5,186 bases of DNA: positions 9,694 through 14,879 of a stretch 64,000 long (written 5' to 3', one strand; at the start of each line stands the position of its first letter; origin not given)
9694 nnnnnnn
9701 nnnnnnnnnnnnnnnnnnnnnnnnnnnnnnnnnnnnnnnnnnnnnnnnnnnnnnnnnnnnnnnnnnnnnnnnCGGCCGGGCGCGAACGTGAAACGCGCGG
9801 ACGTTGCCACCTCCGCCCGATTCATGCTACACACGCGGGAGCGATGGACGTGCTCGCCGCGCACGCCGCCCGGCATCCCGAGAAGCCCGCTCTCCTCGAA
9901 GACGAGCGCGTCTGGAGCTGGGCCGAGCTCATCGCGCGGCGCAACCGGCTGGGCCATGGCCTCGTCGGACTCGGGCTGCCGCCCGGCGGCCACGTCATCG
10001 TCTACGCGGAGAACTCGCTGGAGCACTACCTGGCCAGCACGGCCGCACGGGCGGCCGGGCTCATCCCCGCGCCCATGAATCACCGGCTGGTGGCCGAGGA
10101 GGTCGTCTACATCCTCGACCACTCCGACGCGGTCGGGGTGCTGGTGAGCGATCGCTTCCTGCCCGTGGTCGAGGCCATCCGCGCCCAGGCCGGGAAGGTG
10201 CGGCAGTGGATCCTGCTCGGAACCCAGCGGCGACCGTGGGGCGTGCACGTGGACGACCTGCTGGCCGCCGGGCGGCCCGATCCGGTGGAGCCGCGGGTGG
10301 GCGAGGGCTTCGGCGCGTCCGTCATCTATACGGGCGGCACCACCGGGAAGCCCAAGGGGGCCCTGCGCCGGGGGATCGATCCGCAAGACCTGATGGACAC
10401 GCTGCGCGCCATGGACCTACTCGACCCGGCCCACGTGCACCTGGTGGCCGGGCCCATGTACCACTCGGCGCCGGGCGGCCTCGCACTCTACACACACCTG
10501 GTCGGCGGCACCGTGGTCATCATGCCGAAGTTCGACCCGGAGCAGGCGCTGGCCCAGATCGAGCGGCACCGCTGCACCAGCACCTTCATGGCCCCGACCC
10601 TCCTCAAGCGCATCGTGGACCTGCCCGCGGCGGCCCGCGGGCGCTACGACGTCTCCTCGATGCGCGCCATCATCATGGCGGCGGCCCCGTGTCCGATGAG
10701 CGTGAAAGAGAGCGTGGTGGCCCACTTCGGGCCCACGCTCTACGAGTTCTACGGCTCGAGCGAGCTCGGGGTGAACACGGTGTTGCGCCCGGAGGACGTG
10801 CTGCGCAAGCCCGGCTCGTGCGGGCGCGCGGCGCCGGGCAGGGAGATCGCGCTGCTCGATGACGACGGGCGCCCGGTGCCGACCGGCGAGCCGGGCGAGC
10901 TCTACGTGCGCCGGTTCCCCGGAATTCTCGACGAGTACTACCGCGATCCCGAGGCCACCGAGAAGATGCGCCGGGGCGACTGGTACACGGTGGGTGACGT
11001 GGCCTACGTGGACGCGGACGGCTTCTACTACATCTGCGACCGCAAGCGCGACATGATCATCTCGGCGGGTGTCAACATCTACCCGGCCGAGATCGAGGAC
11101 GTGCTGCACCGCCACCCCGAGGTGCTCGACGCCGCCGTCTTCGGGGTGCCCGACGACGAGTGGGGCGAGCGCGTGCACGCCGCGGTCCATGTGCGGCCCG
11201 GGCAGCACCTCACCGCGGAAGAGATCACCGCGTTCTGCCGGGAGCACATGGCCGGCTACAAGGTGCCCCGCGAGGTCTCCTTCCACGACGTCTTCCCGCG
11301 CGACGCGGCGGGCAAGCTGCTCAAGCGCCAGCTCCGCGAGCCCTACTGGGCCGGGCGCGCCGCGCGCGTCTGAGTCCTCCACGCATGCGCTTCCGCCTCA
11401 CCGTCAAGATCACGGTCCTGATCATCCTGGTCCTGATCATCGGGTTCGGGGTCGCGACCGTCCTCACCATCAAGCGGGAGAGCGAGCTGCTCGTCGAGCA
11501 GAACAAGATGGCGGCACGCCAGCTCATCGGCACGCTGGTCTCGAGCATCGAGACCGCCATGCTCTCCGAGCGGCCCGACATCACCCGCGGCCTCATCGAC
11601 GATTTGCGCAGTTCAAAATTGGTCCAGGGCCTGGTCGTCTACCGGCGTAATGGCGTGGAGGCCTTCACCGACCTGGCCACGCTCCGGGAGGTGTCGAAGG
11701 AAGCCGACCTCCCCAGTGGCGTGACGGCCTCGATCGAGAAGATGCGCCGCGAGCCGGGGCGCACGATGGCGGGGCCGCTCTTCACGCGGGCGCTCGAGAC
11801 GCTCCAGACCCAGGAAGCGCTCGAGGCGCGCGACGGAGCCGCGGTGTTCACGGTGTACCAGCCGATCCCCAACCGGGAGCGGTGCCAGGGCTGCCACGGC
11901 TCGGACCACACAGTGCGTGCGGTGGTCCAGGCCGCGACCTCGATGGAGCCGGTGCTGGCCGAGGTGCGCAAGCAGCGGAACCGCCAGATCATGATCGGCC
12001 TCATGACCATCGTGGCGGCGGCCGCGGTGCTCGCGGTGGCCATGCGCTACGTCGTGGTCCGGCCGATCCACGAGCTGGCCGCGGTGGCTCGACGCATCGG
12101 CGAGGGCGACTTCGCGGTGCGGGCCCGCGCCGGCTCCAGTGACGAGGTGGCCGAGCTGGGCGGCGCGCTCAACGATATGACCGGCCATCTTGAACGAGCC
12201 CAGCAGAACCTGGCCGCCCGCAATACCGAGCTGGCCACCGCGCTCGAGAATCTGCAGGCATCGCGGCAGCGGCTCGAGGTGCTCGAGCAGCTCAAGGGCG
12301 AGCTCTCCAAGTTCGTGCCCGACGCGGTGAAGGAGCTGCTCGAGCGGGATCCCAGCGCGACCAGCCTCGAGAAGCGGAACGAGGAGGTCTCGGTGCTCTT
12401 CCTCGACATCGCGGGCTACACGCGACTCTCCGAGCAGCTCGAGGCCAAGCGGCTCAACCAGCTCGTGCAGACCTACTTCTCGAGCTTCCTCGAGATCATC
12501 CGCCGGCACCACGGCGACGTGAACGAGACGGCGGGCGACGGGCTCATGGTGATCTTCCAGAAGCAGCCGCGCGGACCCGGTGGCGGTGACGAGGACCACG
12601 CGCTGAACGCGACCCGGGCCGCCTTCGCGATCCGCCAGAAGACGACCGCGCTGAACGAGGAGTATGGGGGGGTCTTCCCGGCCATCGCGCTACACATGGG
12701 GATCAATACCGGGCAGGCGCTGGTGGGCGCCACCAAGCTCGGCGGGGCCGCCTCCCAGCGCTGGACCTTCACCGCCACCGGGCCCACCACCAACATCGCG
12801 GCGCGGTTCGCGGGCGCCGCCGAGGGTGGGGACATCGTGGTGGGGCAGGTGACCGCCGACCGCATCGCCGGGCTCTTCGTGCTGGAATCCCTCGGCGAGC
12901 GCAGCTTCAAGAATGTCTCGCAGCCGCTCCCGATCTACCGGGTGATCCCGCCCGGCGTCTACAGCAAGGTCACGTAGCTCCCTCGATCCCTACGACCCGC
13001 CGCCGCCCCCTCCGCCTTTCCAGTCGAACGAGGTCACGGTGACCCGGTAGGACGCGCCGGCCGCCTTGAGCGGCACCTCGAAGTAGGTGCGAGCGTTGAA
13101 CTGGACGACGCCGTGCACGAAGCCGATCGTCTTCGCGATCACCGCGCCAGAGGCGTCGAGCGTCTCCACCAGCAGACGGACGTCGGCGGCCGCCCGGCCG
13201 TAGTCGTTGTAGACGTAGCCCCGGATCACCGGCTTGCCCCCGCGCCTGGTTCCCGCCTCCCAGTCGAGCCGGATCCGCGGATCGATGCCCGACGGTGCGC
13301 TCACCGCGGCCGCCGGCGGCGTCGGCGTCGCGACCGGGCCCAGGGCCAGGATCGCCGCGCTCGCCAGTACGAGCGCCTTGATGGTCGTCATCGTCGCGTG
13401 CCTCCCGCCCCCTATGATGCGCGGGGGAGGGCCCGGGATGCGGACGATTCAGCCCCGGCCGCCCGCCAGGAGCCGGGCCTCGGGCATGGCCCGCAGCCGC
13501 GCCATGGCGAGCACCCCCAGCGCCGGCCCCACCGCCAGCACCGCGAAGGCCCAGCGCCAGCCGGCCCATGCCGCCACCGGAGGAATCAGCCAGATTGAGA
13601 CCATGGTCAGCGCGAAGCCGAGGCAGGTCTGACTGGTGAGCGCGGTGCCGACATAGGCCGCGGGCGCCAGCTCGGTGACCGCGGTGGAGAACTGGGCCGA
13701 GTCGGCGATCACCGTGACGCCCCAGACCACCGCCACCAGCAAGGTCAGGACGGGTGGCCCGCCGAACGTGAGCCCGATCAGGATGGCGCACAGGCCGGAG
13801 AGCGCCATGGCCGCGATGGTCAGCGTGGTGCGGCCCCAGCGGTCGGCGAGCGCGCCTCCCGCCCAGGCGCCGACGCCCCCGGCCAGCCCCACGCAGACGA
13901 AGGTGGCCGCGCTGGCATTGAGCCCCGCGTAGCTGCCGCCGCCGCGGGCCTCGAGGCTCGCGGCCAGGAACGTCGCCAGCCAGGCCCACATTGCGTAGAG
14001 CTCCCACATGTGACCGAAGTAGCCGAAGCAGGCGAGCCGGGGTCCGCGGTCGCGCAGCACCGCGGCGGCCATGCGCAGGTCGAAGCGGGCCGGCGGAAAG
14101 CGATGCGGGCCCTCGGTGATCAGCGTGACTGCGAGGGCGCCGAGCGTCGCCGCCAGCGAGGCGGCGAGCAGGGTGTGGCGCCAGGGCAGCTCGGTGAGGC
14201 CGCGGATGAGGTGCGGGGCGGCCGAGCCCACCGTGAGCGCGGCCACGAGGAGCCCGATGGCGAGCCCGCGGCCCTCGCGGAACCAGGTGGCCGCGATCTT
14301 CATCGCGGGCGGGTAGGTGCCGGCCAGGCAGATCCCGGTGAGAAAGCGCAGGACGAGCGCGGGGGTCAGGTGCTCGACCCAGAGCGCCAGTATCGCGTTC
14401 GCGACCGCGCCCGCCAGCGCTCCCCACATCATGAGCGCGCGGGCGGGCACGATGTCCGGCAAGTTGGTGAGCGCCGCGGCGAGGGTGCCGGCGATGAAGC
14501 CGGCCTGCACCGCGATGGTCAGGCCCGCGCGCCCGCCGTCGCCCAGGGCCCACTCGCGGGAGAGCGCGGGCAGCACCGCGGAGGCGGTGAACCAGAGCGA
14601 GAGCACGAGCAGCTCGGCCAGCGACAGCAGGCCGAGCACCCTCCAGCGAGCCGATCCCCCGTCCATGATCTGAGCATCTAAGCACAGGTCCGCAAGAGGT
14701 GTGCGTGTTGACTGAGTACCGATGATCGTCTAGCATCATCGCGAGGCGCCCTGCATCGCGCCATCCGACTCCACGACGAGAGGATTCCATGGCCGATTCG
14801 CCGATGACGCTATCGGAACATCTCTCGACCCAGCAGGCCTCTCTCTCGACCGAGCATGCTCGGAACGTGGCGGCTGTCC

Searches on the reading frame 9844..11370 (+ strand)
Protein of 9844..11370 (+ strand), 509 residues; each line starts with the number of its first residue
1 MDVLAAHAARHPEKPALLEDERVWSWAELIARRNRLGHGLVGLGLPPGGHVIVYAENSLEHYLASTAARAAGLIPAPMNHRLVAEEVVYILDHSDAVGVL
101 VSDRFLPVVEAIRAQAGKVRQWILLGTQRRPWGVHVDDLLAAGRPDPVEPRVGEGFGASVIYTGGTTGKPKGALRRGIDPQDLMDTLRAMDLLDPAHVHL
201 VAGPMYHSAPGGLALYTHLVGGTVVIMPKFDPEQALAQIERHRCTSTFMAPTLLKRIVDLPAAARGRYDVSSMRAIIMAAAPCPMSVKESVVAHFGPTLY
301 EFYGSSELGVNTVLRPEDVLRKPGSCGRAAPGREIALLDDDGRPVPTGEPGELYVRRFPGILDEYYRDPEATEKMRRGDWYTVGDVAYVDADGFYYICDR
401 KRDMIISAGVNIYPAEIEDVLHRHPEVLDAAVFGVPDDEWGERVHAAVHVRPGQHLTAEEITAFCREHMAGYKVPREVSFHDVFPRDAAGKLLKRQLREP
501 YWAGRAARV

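Call 6: search_protein_families(library=pfam, proteins=[window:9844-11370:+], max_evalue=0.01)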
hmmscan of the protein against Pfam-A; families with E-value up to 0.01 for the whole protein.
window:9844-11370:+ (509 aa): 2 families
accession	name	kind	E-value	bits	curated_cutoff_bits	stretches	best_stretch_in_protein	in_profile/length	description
PF00501.34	AMP-binding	-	2.8e-69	234.2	29.9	1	5-366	2-384/384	AMP-binding enzyme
PF13193.12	AMP-binding_C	-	3.6e-19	69.9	24.5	1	416-491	1-76/76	AMP-binding enzyme C-terminal domain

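Call 7: search_protein_families(library=ncbifam, proteins=[window:9844-11370:+], max_evalue=0.01)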
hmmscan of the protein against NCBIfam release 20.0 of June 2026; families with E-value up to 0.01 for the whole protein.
window:9844-11370:+ (509 aa): 108 families (the best 25 are shown)
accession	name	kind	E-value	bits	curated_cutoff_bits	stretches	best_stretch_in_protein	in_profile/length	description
NF009071.0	PRK12406.1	subfamily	9.3e-134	446.6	701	2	158-505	156-506/510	acyl-CoA synthetase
NF004837.0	PRK06187.1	subfamily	1.4e-128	429.5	476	1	2-506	12-527/531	long-chain-fatty-acid--CoA ligase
NF006182.0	PRK08316.1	subfamily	9.2e-112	374.2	663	1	2-501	15-517/523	fatty acyl-CoA synthetase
NF038341.1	ligase_FadD4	exception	2.6e-111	372.4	850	1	13-501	10-504/506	fatty-acid--CoA ligase FadD4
NF005676.0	PRK07470.1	equivalog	1.4e-91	307.8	774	1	3-499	25-527/544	acyl-CoA synthetase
NF009929.0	PRK13390.1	equivalog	5.2e-91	305.5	951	1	6-498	5-501/501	acyl-CoA synthetase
NF005863.0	PRK07798.1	subfamily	4.5e-88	296.1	543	1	2-491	8-521/540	acyl-CoA synthetase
NF005307.0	PRK06839.1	equivalog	5.3e-87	292.5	748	1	6-498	10-490/496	o-succinylbenzoate--CoA ligase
NF005801.1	PRK07656.1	equivalog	3.7e-86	289.8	657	1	3-498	6-500/500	FadD3 family acyl-CoA ligase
NF004797.0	PRK06145.1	equivalog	1.6e-85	287.4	850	1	3-501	7-495/499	acyl-CoA synthetase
NF009233.0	PRK12583.1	subfamily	7.3e-82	275.5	832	2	160-499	206-548/558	fatty acid CoA ligase family protein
NF005859.1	PRK07788.1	exception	3e-77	260.4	875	1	5-499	65-556/560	long-chain-fatty-acid--CoA ligase FadD2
NF005857.1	PRK07786.1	exception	1.4e-75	254.8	733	1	3-501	14-512/513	fatty-acid--CoA ligase FadD5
NF005702.0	PRK07514.1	subfamily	1.5e-74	251.2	558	1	4-501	9-500/506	malonyl-CoA synthase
NF009921.1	PRK13382.1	exception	5.3e-74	249.9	850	1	4-498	42-529/529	acyl-CoA ligase FadD12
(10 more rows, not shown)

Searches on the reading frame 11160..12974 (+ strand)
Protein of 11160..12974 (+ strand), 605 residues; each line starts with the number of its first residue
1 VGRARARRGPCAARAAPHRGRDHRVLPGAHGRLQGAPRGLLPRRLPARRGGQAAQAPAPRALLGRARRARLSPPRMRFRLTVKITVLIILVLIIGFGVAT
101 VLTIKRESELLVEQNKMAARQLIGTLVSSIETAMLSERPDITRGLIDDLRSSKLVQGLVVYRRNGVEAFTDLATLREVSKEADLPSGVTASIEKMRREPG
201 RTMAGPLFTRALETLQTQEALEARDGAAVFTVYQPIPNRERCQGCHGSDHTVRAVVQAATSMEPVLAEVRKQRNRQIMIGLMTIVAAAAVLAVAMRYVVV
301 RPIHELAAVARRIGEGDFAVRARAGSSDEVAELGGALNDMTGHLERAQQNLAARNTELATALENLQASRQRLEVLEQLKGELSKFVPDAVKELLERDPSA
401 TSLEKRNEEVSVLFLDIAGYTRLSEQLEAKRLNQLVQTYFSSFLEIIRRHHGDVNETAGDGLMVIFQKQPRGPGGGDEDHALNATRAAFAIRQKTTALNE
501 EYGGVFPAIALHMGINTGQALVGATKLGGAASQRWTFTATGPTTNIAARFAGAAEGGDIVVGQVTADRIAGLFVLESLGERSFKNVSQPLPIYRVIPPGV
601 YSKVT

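Call 65: search_protein_families(library=pfam, proteins=[window:11160-12974:+], max_evalue=0.00001)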
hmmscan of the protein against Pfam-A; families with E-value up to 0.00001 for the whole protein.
window:11160-12974:+ (605 aa): 3 families
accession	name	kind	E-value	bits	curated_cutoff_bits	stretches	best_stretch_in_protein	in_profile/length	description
PF00211.25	Guanylate_cyc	-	9.3e-18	64.9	21.9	1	405-581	4-168/183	Adenylate and Guanylate cyclase catalytic domain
PF00672.30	HAMP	-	1.9e-12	47.7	25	1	298-345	5-52/53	HAMP domain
PF21563.3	Mcp40H-20_sensor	-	1.2e-06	29.2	27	1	207-263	56-112/112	Methyl-accepting chemotaxis sensory transducer, class 40H, sensor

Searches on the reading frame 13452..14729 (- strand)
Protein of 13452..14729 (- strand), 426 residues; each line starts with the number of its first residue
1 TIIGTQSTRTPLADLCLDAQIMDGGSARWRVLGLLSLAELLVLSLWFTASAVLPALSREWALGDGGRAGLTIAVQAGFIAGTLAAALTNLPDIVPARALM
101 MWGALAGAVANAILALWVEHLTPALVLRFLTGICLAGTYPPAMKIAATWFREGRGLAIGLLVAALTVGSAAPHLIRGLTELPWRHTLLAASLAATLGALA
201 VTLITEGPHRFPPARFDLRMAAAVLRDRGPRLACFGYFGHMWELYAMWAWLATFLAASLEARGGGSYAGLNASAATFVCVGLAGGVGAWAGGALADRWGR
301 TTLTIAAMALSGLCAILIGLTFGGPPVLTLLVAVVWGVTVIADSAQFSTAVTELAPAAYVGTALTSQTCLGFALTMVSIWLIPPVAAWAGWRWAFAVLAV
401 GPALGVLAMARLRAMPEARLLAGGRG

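Call 65: search_protein_families(library=pfam, proteins=[window:13452-14729:-], max_evalue=0.00001)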
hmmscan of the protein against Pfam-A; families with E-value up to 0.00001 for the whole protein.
window:13452-14729:- (426 aa): 1 family
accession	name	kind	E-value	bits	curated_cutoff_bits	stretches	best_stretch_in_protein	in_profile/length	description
PF07690.21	MFS_1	-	3.4e-19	69.4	33.4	1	36-368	2-336/347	Major Facilitator Superfamily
